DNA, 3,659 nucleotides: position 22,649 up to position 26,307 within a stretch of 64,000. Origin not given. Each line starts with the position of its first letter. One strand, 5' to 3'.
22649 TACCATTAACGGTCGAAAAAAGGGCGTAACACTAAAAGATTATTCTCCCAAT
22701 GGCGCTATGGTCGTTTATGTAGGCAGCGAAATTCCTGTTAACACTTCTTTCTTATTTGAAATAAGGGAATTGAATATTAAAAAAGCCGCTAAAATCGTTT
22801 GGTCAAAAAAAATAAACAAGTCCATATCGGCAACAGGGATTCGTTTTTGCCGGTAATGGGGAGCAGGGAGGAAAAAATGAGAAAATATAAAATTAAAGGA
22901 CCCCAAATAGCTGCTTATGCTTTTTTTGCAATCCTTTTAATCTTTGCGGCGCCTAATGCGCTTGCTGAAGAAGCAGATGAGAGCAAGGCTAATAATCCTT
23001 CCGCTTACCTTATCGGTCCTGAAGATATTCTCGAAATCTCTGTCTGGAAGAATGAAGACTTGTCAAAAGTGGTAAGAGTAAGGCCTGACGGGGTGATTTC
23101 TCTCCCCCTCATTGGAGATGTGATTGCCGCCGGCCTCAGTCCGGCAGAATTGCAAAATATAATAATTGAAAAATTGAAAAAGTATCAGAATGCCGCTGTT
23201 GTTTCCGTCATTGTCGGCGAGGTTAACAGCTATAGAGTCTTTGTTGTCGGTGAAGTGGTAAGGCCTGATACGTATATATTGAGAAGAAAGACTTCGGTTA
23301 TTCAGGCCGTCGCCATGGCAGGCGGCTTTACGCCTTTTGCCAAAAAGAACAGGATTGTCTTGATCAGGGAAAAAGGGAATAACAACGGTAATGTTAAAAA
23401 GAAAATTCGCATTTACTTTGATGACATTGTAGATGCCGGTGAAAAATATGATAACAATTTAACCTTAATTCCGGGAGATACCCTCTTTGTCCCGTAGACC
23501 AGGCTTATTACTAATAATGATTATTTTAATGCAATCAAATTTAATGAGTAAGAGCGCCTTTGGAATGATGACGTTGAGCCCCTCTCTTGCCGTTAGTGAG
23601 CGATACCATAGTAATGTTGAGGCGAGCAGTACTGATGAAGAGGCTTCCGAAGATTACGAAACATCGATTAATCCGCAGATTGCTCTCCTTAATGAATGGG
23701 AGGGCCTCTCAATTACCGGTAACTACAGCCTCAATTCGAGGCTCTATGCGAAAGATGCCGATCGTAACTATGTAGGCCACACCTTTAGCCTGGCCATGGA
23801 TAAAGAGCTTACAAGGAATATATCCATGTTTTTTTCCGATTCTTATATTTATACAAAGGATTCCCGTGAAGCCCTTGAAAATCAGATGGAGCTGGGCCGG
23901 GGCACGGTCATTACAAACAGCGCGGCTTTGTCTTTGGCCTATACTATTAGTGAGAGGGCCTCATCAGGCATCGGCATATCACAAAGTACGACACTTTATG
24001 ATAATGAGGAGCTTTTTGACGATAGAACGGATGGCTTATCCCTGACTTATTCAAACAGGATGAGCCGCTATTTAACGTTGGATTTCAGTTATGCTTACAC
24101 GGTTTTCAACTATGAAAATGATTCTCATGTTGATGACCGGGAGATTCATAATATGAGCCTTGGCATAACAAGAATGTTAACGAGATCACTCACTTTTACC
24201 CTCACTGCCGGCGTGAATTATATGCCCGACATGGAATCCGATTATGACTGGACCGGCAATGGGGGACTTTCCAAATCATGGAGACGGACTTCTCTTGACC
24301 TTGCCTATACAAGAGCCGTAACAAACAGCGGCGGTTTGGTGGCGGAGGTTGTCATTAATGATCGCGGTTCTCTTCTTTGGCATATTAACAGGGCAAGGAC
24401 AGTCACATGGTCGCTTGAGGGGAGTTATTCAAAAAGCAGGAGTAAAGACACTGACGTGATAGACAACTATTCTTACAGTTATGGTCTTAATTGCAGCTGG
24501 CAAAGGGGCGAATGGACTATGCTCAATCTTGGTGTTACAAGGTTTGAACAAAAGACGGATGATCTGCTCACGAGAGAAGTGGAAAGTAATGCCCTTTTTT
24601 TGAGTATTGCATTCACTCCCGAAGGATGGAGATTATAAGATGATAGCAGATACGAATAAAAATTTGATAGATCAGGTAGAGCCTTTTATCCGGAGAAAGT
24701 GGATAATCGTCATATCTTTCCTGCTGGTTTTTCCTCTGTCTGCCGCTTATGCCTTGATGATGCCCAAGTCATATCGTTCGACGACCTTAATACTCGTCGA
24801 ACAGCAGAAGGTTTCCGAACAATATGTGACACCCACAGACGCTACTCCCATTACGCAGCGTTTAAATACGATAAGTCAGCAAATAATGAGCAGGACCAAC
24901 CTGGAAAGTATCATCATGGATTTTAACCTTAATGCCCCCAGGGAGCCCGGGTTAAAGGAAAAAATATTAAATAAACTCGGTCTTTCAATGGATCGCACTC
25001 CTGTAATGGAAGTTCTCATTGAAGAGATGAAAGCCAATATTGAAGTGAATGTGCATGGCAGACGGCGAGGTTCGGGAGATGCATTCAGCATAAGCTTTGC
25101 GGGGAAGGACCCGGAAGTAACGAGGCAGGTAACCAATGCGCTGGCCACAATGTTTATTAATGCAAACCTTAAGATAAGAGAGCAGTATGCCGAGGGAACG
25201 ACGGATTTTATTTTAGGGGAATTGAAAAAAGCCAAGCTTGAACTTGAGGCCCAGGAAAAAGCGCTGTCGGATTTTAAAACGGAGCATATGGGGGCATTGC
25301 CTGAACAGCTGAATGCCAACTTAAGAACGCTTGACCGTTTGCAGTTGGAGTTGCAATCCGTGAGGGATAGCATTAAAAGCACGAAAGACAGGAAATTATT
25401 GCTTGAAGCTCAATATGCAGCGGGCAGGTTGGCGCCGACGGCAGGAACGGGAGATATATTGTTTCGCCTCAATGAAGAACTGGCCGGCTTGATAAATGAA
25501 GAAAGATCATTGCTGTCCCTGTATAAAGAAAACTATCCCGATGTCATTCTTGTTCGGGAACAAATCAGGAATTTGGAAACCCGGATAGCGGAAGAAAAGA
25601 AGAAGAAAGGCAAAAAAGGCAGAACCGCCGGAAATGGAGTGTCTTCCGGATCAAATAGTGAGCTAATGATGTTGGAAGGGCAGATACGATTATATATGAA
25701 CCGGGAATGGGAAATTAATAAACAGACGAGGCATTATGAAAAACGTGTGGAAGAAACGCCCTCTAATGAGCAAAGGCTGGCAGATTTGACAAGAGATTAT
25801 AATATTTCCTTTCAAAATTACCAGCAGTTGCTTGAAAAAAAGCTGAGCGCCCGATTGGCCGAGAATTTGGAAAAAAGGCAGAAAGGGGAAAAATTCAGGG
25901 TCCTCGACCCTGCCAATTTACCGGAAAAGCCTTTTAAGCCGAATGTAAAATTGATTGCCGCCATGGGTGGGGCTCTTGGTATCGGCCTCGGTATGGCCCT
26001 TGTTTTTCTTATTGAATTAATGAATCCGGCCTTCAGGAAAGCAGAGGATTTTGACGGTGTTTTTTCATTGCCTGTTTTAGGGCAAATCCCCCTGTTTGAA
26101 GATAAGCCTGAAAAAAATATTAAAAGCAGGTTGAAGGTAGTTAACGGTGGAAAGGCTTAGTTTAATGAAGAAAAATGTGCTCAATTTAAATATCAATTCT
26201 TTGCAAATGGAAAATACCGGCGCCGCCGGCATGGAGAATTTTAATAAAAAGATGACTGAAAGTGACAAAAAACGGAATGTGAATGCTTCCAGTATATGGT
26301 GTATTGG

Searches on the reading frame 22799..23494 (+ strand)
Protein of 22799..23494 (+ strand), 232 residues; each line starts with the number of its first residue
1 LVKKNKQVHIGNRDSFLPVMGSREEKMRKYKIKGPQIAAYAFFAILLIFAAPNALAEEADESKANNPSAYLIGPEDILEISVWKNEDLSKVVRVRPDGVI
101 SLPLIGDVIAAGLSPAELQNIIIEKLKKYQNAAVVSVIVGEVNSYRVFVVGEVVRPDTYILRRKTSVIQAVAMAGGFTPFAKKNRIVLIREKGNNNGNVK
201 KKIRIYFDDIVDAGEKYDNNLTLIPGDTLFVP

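Call 11: search_protein_families(library=ncbifam, proteins=[window:22799-23494:+], max_evalue=0.00001)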
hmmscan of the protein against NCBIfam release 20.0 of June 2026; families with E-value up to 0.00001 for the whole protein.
window:22799-23494:+ (232 aa): 4 families
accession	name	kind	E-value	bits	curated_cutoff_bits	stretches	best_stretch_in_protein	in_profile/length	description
TIGR03027.2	pepcterm_export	equivalog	2.3e-40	138.1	180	1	69-232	2-165/169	XrtA/PEP-CTERM system exopolysaccharide export protein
NF041843.1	EpsY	equivalog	2.4e-38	131.5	320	1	56-230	39-209/211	exopolysaccharide export protein EpsY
TIGR03028.1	EpsE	equivalog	1.4e-23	83.4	262.65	1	70-231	2-159/239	polysaccharide export protein EpsE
NF011658.0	PRK15078.1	subfamily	5e-15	55.1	333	1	69-232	84-250/380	polysaccharide export protein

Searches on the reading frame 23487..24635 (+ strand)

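Call 11: search_protein_families(library=ncbifam, proteins=[window:23487-24635:+], max_evalue=0.00001)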
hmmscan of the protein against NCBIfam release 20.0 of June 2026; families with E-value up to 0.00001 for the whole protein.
window:23487-24635:+ (383 aa): 1 family
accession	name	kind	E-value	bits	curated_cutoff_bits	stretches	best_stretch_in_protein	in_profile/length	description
TIGR03016.1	pepcterm_hypo_1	hypoth_equivalog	2.1e-13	50.1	90.85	1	29-172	5-150/477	TIGR03016 family PEP-CTERM system-associated outer membrane protein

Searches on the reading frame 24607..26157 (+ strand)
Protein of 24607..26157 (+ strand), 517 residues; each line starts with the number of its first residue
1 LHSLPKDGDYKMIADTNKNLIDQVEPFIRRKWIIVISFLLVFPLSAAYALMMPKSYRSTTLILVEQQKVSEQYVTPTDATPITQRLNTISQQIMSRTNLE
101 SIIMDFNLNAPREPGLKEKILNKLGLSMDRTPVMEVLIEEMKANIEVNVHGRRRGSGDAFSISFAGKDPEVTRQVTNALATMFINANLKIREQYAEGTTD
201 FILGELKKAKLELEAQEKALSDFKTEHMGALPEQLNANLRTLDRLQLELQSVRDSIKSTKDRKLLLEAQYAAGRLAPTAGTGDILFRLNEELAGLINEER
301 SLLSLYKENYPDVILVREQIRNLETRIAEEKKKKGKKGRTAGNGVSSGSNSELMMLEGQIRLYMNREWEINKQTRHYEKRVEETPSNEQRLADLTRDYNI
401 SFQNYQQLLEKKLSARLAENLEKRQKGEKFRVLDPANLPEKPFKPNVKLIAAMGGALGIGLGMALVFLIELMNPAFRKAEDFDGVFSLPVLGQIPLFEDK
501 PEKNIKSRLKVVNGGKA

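Call 11: search_protein_families(library=ncbifam, proteins=[window:24607-26157:+], max_evalue=0.00001)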
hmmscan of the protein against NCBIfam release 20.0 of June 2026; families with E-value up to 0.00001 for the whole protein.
window:24607-26157:+ (517 aa): 7 families
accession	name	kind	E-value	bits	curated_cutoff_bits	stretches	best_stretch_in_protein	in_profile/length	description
TIGR03007.1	pepcterm_ChnLen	equivalog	2.5e-75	253.6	278.85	1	21-508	4-474/498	XrtA system polysaccharide chain length determinant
TIGR03017.1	EpsF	equivalog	2.9e-26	92.2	422.75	1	29-494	12-443/444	chain length determinant protein EpsF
TIGR01005.1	eps_transp_fam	subfamily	1.2e-19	70.1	411.7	1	24-504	10-487/754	exopolysaccharide transport protein family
TIGR01006.1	polys_exp_MPA1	subfamily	6.6e-17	61.7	296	2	417-498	144-225/226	CspC family polysaccharide chain length determinant protein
NF041864.1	EpsV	equivalog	7e-15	54.6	800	2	420-493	407-480/484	PCP family exopolysaccharide biosynthesis protein EpsV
NF008568.0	PRK11519.1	equivalog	1.8e-12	46.3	1068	1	364-501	345-477/720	tyrosine-protein kinase Wzc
NF007350.0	PRK09841.1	equivalog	7.5e-12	44.2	1248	1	365-495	346-471/726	tyrosine-protein kinase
